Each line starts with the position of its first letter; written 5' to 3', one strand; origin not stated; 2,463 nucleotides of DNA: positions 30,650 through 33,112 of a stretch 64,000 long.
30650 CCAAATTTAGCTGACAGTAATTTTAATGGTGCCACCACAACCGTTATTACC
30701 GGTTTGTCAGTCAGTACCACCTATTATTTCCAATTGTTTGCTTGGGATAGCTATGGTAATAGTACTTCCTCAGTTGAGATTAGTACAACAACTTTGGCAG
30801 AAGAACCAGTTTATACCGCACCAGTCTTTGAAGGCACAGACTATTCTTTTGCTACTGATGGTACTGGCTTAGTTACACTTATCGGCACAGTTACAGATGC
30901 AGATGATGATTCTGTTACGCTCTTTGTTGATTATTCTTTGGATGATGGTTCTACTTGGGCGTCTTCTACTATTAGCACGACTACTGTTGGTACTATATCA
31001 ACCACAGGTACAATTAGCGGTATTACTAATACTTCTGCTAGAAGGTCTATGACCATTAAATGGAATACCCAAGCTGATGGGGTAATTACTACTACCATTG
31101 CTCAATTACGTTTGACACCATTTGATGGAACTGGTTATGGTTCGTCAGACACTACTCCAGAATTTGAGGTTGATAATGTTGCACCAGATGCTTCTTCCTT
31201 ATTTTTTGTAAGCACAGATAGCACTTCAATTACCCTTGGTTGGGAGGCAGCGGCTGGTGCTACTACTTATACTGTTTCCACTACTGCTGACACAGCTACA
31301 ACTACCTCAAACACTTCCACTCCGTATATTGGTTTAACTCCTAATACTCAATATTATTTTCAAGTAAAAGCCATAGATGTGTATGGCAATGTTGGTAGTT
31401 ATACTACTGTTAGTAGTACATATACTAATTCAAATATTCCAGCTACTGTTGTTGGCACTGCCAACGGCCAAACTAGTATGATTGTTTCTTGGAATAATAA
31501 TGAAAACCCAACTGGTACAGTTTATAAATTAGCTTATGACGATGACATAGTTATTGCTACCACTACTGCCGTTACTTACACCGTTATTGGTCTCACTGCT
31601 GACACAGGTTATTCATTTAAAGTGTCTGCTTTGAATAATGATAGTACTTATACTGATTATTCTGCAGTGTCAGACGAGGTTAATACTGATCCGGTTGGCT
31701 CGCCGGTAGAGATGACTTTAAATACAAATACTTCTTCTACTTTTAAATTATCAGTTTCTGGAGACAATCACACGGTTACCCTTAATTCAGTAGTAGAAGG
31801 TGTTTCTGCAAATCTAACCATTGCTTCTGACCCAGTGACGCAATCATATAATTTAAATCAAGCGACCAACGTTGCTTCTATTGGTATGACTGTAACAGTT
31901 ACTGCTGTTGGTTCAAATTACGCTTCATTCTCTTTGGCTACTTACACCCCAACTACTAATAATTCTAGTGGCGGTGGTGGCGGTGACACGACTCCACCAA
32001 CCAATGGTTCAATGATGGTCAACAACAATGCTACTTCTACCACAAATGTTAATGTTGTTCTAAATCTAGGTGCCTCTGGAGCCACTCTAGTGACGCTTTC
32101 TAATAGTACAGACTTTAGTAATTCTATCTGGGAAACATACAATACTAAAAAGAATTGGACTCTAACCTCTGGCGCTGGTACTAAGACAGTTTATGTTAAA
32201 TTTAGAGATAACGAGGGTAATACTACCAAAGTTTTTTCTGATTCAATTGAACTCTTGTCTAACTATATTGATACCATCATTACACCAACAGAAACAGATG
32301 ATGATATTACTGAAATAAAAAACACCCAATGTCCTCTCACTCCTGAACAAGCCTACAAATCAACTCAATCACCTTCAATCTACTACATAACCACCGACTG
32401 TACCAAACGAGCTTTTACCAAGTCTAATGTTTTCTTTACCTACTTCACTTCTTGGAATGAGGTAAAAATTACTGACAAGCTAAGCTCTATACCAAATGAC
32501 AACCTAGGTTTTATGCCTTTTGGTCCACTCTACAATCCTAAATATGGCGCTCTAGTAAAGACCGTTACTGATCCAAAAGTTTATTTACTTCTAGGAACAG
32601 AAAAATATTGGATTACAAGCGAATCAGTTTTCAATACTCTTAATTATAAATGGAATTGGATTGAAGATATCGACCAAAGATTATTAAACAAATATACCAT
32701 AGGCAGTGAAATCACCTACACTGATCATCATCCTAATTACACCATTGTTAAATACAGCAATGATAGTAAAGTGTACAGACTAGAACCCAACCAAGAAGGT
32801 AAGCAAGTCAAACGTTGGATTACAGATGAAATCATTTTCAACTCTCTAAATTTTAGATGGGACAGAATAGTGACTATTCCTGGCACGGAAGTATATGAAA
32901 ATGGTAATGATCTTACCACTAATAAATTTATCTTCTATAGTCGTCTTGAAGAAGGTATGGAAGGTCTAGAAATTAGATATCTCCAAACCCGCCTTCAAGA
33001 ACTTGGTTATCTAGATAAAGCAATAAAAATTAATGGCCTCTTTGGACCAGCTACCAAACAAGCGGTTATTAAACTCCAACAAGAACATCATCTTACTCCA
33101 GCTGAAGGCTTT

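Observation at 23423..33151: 3242-aa envelope-spanning giant protein with sialidase-like Asp-box modules and a peptidoglycan-binding tail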

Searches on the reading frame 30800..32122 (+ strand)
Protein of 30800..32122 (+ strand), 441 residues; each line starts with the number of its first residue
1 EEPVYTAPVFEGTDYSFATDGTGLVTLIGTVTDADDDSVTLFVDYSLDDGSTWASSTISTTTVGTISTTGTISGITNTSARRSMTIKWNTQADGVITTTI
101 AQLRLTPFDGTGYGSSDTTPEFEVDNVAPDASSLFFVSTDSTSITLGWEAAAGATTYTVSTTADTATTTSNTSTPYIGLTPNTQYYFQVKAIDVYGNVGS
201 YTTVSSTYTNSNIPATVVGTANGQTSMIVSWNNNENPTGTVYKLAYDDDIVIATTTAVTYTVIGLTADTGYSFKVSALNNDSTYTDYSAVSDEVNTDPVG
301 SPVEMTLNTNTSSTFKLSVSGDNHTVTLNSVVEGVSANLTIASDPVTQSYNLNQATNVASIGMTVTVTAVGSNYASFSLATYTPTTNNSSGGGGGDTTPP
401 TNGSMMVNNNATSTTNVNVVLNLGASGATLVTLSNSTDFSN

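Call 9: search_protein_families(library=pfam, proteins=[window:30800-32122:+], max_evalue=10)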
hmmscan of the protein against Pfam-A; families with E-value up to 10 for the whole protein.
window:30800-32122:+ (441 aa): 6 families
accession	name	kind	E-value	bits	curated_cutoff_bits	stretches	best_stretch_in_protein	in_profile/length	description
PF00041.27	fn3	-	1.4e-09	38.5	25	2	214-289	3-79/84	Fibronectin type III domain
PF16656.11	Pur_ac_phosph_N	-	0.00095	20.1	30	2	221-289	8-78/93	Purple acid Phosphatase, N-terminal domain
PF25788.1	Ig_Rha78A_N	-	0.0023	18.6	27.4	1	164-206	52-98/105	Rha78A-like, N-terminal immunoglobulin domain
PF10179.15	NDNF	-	0.0053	17.2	27.3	1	170-208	87-125/127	Neuron-derived neurotrophic factor, first Fn(III) domain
PF16655.11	PhoD_N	-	0.0097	16.9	30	1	142-203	26-90/90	PhoD-like phosphatase, N-terminal domain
PF16794.11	fn3_4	-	0.035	14.5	27.1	1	180-205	77-102/103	Fibronectin-III type domain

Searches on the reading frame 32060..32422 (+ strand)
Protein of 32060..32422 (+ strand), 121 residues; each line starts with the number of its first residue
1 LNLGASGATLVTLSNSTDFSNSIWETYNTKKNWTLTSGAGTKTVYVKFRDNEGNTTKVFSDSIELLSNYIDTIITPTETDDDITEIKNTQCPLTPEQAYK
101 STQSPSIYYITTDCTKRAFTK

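Call 9: search_protein_families(library=pfam, proteins=[window:32060-32422:+], max_evalue=10)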
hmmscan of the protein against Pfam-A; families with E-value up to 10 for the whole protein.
window:32060-32422:+ (121 aa): 1 family
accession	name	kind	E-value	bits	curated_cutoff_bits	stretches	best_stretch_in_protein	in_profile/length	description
PF18546.6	MetOD1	-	0.14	12.7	23.8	1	49-120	47-116/142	Methanogen output domain 1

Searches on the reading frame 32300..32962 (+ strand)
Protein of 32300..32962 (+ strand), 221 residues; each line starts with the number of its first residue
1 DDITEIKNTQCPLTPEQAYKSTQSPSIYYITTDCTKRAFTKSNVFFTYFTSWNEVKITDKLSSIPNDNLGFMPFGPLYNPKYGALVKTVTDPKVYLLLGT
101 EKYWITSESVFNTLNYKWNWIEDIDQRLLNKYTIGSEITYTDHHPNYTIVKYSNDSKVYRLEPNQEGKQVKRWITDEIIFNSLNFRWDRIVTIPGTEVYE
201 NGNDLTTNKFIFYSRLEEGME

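Call 9: search_protein_families(library=pfam, proteins=[window:32300-32962:+], max_evalue=10)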
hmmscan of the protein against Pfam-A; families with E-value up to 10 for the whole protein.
window:32300-32962:+ (221 aa): 0 families

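Call 34: predict_structure(alignment_id=A3)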
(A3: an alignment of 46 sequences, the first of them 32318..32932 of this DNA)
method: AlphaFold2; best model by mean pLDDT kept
length: 205 residues; sequences in the alignment: 46
mean_pLDDT: 95.3   pTM: 0.86
mean pLDDT of the five models: 95.3, 95.3, 95.1, 94.8, 94.7
residues with pLDDT >= 90: 196; 70-90: 3; 50-70: 4; < 50: 2
segments of 3 or more residues with pLDDT < 50: none
pLDDT, mean of each block of 10 residues (from residue 1): 86 98 97 97 98 97 96 95 97 96 97 97 97 98 97 97 97 94 97 96 57
secondary structure, 60 per line:
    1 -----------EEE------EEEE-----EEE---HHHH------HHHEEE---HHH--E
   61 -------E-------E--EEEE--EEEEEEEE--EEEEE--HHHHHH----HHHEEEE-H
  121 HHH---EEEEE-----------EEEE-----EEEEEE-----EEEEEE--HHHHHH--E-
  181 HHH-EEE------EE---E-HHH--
elements in order: E12-14 E21-24 E30-32 H36-39 E49-51 E79-82 E85-92 E95-99 H102-107 E115-118 H120-123 E127-131 E143-146 E152-157 E163-168 H171-176 E185-187

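Call 45: search_solved_structures(query=A3, max_evalue=10, show_alignments=2)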
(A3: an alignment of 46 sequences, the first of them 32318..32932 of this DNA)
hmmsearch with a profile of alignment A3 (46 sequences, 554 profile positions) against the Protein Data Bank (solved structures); distinct sequences matched with E-value up to 10: 1.
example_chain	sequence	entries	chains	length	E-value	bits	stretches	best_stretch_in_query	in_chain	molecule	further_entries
7now_A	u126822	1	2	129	0.97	11.9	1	143-201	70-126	Anti-Nup98 nanobody MS98-27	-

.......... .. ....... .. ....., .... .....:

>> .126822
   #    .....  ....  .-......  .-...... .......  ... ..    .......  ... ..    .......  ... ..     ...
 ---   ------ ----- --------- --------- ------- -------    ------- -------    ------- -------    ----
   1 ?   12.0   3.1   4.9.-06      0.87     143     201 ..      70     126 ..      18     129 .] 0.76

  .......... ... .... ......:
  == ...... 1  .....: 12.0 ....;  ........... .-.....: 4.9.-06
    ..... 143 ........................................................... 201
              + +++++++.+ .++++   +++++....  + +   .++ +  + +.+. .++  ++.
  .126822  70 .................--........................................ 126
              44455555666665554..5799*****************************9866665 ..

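Call 56: search_protein_families(library=phrogs, proteins=[window:32318-32932:+], max_evalue=1)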
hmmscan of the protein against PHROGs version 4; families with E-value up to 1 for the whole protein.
window:32318-32932:+ (205 aa): 3 families
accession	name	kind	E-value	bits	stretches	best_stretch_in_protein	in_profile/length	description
phrog_9616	-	unknown function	4.4e-05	24.5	1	83-192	10-108/118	-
phrog_14736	-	DNA, RNA and nucleotide metabolism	0.13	12.9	1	115-173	97-158/202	HNH endonuclease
phrog_14793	-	unknown function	0.14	13.5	1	15-52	2-40/90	-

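Call 60: search_dna_similar(query=window:32318-32932:+, collection=phages, mode=protein, max_evalue=0.001, max_rows=20)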
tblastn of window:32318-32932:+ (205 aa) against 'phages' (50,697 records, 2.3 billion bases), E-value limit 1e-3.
No match.

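Call 61: fold_search(model_id=the predicted structure, library=viral)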
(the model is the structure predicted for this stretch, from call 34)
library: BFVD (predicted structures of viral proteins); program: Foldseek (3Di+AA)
matches with E <= 10: 668; with E <= 0.001: 4
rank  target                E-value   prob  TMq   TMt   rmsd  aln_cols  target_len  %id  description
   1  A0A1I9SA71            1.8e-06  1.00  0.27  0.46   9.0       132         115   15  Uncharacterized protein [Rhodococcus phage Weasels2]
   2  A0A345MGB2            2.1e-04  1.00  0.28  0.54   1.4        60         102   22  Uncharacterized protein [Streptomyces phage LukeCage]
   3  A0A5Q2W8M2            3.8e-04  1.00  0.27  0.12  12.3       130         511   24  (no name in the UniProt tables at hand)
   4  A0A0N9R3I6            5.7e-04  1.00  0.27  0.15  11.5       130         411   14  Uncharacterized protein [Chrysochromulina ericina virus CeV-01B]
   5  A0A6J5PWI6            1.7e-03  1.00  0.28  0.48   2.2        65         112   22  Uncharacterized protein [uncultured Caudovirales phage]
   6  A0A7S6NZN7            3.5e-02  0.91  0.25  0.08  11.6       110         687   18  (no name in the UniProt tables at hand)
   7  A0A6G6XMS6            7.3e-02  0.99  0.25  0.16   2.2        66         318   20  (no name in the UniProt tables at hand)
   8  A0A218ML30            7.7e-02  0.85  0.26  0.13  17.7       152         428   12  Uncharacterized protein [uncultured virus]
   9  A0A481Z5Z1            7.7e-02  0.23  0.16  0.17  15.6       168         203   10  Uncharacterized protein [Pithovirus LCPAC103]
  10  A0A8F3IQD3            1.5e-01  0.84  0.20  0.18   4.6        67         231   19  (no name in the UniProt tables at hand)
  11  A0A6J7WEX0            2.6e-01  0.69  0.24  0.23   8.2        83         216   13  CHAP domain containing protein [uncultured Caudovirales phage]
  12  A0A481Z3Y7            3.4e-01  0.28  0.13  0.09   7.0        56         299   12  Uncharacterized protein [Pithovirus LCPAC104]
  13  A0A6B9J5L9            3.9e-01  0.03  0.10  0.12  17.0       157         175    8  Uncharacterized protein [Vibrio phage vB_VchM_Kuja]
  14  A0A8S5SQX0            4.1e-01  0.21  0.17  0.16  13.0        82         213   17  Lysozyme [Siphoviridae sp. ctJyX12]
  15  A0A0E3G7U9            4.1e-01  0.16  0.13  0.30   6.6        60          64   13  Uncharacterized protein [Synechococcus phage ACG-2014a]
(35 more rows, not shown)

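Call 63: find_related_loci(query=A3, collection=viral_contigs, flank=3000)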
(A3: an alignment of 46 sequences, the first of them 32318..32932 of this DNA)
Query A3 (205 aa) in viral_contigs; peptide patterns used: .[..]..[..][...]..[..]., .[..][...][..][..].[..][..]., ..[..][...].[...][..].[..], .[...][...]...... (x = any residue, [..] = any of these).
108 stretches matched a pattern; 2 encode a relative of the query (tblastn E <= 1e-3); 2 distinct loci.
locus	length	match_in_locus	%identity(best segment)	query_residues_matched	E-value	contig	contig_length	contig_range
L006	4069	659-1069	28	14-151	5e-8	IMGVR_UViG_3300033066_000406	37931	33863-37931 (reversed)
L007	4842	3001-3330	27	20-132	3e-7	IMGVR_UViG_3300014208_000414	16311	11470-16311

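Call 66: search_protein_families(library=pfam, proteins=[L006:584-2086:+, L007:2899-3786:+, L007:2333-2899:+], max_evalue=1)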
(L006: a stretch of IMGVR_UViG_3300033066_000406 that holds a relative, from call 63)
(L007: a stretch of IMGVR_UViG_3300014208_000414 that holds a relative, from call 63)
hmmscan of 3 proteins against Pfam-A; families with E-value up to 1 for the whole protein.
L006:584-2086:+ (501 aa): 1 family
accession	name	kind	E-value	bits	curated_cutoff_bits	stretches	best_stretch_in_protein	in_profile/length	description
PF04952.20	AstE_AspA_hybrid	-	0.13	12.7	25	1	33-51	46-64/76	AstE/AspA barrel-sandwich hybrid domain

L007:2899-3786:+ (296 aa): 0 families

L007:2333-2899:+ (189 aa): 2 families
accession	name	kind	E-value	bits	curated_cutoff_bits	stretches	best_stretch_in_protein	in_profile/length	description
PF18896.5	SLT_3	-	7.7e-05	23.5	27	1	98-162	16-87/89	Lysozyme like domain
PF01464.25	SLT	-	0.15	12.1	21.3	0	96-183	14-109/117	Transglycosylase SLT domain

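Call 75: find_related_loci(query=A3, collection=metagenome_contigs, flank=6000)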
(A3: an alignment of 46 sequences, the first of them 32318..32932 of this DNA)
Query A3 (205 aa) in metagenome_contigs; peptide patterns used: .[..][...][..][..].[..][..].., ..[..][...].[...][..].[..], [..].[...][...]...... (x = any residue, [..] = any of these).
600 stretches matched a pattern (row limit reached: there are more); 449 encode a relative of the query (tblastn E <= 1e-3); the best 80 are kept; 80 distinct loci.
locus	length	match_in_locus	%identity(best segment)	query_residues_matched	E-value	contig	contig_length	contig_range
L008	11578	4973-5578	73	5-202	4e-97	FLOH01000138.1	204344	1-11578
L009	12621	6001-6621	72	5-199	6e-96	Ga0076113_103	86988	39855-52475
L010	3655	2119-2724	67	4-201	4e-94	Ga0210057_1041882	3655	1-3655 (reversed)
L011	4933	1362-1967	67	4-201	2e-93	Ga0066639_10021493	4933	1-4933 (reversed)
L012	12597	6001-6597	72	5-199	1e-92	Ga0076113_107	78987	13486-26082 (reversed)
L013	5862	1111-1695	71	3-193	7e-92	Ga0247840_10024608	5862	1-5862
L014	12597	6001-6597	68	5-199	6e-91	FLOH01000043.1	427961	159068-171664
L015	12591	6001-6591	70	4-199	2e-90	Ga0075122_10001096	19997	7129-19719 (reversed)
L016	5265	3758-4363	66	5-202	1e-89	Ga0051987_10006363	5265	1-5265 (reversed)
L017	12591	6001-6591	68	4-196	4e-89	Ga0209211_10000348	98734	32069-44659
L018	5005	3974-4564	68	4-196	4e-89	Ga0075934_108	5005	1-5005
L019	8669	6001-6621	65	2-204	5e-88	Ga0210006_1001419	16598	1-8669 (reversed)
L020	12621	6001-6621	65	2-204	5e-88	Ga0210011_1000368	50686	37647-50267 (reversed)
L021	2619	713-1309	67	5-199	3e-90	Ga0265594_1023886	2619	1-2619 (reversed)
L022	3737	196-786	66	4-196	2e-88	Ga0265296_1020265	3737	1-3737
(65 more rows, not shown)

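Call 81: search_protein_families(library=pfam, alignment_id=A5, max_evalue=0.00001)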
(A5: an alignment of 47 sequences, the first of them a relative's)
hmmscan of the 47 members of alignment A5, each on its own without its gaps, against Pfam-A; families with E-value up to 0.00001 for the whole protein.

A. member 1, L010:1315-2727:+ (471 aa): 0 families

B. families by the number of members that match (of 47 scanned): 23 families
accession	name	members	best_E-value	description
PF00041.27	fn3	10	6.8e-27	Fibronectin type III domain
PF19077.6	Big_13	6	6.1e-20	Bacterial Ig-like domain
PF14870.12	PSII_BNR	5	7.2e-19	Photosynthesis system II assembly factor YCF48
PF01471.23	PG_binding_1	4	1.4e-13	Putative peptidoglycan binding domain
PF07495.19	Y_Y_Y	4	7.5e-08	Y_Y_Y domain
PF13385.13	Laminin_G_3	3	1.3e-31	Concanavalin A-like lectin/glucanases superfamily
PF00759.25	Glyco_hydro_9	2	2.1e-31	Glycosyl hydrolase family 9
PF14885.12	GHL15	2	2.9e-28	Hypothetical glycosyl hydrolase family 15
PF13620.12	CarboxypepD_reg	2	8.9e-27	Carboxypeptidase regulatory-like domain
PF02927.20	CelD_N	2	3.3e-10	Cellulase N-terminal ig-like domain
PF12245.14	Big_3_2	2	1.2e-06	Bacterial Ig-like domain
PF17957.7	Big_7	2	5.3e-06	Bacterial Ig domain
PF14312.12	FG-GAP_2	1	4.7e-56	FG-GAP repeat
PF00082.27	Peptidase_S8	1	8.4e-47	Subtilase family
PF17963.7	Big_9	1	9.3e-17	Bacterial Ig domain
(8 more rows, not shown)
